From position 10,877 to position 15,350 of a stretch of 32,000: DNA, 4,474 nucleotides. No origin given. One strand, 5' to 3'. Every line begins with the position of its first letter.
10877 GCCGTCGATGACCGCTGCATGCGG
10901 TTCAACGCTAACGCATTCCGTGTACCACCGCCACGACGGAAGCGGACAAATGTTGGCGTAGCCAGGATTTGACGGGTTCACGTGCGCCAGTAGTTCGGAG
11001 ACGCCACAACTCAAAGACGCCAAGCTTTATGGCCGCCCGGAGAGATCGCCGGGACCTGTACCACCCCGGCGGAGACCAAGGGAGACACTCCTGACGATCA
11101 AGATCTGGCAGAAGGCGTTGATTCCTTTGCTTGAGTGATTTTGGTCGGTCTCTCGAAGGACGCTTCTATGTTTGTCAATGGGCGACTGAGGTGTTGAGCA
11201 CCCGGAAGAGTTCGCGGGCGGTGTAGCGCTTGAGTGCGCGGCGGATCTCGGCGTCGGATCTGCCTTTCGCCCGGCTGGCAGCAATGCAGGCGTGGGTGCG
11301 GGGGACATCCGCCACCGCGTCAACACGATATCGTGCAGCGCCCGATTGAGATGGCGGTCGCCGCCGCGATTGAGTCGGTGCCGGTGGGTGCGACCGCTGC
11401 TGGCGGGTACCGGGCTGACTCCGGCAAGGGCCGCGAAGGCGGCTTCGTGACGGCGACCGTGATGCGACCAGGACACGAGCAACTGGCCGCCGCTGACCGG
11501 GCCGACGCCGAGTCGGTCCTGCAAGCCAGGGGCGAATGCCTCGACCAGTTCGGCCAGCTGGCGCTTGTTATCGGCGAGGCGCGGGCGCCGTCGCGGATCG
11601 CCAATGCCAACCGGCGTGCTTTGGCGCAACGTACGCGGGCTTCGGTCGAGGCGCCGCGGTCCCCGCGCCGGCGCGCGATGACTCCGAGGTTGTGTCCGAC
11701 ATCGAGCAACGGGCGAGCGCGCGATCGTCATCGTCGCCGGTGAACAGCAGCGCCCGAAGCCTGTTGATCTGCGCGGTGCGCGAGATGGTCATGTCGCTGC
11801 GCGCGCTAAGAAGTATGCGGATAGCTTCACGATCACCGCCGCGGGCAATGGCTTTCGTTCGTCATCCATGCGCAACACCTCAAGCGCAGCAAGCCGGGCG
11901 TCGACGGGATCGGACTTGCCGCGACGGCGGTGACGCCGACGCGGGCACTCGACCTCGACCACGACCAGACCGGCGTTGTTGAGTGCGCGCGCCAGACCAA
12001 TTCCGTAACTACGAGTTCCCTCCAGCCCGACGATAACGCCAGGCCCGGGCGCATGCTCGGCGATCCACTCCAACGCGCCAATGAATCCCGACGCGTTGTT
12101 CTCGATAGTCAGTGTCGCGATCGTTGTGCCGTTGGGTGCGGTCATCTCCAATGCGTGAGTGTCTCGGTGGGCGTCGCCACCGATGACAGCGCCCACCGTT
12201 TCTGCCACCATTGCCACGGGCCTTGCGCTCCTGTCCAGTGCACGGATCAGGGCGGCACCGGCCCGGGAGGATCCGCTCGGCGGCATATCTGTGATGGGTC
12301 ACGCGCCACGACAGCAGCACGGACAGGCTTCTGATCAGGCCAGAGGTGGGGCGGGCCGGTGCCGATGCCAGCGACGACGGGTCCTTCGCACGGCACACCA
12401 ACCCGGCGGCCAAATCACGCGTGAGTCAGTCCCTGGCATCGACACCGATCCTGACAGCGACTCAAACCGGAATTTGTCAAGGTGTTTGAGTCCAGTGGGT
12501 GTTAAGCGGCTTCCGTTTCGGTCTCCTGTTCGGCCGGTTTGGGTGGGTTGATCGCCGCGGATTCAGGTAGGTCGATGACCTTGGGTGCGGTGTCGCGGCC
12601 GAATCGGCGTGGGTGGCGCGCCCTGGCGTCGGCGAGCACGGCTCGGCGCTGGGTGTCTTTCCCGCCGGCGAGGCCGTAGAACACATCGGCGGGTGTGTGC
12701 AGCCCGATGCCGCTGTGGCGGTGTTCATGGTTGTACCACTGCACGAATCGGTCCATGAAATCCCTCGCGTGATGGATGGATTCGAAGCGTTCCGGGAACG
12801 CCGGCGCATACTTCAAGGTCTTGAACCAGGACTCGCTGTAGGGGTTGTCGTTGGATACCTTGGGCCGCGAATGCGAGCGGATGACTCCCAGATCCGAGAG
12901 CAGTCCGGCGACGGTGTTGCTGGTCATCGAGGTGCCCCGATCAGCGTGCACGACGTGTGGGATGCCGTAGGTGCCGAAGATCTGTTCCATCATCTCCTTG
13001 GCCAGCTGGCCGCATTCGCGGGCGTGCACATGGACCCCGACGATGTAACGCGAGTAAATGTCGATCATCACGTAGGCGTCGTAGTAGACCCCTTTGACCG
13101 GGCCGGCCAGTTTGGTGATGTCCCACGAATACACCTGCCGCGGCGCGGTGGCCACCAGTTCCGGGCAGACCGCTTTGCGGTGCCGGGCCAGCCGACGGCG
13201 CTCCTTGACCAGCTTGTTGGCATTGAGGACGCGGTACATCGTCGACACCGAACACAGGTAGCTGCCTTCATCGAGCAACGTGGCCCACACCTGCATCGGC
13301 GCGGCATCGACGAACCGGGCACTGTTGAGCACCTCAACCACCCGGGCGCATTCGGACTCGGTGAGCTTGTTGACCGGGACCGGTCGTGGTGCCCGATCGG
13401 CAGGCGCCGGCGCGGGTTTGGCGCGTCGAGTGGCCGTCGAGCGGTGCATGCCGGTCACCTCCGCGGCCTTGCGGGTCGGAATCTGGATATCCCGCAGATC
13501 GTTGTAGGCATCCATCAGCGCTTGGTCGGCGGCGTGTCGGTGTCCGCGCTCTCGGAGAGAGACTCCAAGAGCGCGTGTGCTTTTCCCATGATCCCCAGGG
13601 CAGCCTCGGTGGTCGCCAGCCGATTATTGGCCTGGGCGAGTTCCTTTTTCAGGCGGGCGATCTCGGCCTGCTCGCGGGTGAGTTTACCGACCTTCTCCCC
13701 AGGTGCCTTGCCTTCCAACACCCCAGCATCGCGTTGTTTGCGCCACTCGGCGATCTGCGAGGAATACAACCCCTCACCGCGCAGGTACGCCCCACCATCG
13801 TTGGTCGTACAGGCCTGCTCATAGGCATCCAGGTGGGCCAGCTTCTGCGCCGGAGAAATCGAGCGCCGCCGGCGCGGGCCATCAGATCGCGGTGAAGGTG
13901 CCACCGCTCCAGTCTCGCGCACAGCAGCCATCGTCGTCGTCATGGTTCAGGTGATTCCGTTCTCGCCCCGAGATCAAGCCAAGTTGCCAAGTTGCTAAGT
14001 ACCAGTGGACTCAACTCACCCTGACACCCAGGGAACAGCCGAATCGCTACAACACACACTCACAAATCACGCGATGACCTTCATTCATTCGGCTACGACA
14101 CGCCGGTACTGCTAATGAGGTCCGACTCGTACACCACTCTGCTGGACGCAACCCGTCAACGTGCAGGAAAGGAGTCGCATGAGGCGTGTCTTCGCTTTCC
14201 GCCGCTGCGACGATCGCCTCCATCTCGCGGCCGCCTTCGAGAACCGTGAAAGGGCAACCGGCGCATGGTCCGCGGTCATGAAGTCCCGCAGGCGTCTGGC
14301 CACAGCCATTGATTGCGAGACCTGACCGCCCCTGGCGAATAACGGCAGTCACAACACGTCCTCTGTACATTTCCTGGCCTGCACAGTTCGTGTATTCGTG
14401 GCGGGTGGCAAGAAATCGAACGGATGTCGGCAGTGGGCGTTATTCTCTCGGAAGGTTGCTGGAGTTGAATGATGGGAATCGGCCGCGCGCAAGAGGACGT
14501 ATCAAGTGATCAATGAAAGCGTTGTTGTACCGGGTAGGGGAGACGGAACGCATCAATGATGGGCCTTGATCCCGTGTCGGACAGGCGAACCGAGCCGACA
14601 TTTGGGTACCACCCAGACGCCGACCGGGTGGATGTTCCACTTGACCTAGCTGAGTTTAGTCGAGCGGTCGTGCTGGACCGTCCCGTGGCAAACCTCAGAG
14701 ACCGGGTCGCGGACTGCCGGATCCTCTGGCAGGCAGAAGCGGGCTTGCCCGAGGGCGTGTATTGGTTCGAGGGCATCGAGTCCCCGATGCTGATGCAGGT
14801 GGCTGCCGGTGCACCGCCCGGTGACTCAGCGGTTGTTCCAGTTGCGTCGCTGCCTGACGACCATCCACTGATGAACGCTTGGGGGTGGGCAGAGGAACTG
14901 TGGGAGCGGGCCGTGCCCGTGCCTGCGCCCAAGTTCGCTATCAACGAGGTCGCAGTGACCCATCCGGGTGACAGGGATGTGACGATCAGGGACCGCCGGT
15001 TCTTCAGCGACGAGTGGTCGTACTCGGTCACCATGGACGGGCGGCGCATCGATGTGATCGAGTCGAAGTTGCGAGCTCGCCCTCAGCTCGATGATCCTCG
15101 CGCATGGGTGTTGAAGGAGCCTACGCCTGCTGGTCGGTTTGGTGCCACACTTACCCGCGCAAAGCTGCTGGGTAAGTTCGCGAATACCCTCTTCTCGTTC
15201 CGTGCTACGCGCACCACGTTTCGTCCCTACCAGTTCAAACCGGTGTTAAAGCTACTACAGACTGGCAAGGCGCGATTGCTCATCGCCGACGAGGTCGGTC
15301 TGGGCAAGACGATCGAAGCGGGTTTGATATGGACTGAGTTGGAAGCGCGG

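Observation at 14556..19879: SNF2-family ATPase + HelD/UvrD-like SF1 helicase operon: candidate undescribed two-helicase defence module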

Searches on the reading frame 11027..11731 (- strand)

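Call 11: search_protein_families(library=pfam, proteins=[window:11027-11731:-], max_evalue=0.001)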
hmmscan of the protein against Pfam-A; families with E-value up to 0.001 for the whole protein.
window:11027-11731:- (234 aa): 1 family
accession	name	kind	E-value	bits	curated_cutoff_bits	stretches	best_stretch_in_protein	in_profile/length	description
PF02371.22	Transposase_20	-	2.9e-14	53.6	21.3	1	75-144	9-80/87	Transposase IS116/IS110/IS902 family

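Call 12: search_protein_families(library=padloc, proteins=[window:11027-11731:-], max_evalue=0.001)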
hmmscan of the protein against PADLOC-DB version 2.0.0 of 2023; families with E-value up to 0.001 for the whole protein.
window:11027-11731:- (234 aa): 0 families

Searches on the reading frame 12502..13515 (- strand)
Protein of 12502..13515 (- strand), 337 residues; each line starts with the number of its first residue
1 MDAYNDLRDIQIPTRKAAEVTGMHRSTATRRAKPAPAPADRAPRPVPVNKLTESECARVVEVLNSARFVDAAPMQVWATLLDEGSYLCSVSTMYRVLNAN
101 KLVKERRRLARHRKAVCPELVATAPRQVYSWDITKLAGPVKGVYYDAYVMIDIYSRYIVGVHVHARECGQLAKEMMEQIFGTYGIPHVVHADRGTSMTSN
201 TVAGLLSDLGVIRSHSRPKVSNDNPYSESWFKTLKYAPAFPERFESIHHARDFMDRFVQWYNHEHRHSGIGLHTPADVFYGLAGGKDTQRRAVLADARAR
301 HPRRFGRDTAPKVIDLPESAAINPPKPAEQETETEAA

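Call 11: search_protein_families(library=pfam, proteins=[window:12502-13515:-], max_evalue=0.001)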
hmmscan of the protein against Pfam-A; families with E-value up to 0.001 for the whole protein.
window:12502-13515:- (337 aa): 3 families
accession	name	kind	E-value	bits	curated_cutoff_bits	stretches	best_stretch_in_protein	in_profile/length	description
PF00665.32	rve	-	5.2e-18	65.6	32.6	1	123-218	2-99/102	Integrase core domain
PF13683.12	rve_3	-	2.5e-15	56.4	26.5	1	211-275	3-67/67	Integrase core domain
PF13333.12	rve_2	-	0.00037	21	22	1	228-276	1-49/56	Integrase core domain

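Call 12: search_protein_families(library=padloc, proteins=[window:12502-13515:-], max_evalue=0.001)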
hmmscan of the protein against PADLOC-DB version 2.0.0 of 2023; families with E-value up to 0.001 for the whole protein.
window:12502-13515:- (337 aa): 0 families

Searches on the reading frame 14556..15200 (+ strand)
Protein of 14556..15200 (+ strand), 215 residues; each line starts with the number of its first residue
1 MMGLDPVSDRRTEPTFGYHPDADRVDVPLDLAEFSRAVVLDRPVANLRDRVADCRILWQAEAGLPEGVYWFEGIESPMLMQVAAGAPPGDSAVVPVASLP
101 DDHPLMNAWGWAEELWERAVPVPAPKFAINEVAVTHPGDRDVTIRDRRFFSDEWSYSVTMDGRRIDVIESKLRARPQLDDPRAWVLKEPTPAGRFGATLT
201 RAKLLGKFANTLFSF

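Call 79: search_protein_families(library=pfam, proteins=[window:14556-15200:+], max_evalue=10)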
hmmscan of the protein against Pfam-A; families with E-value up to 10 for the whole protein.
window:14556-15200:+ (215 aa): 0 families
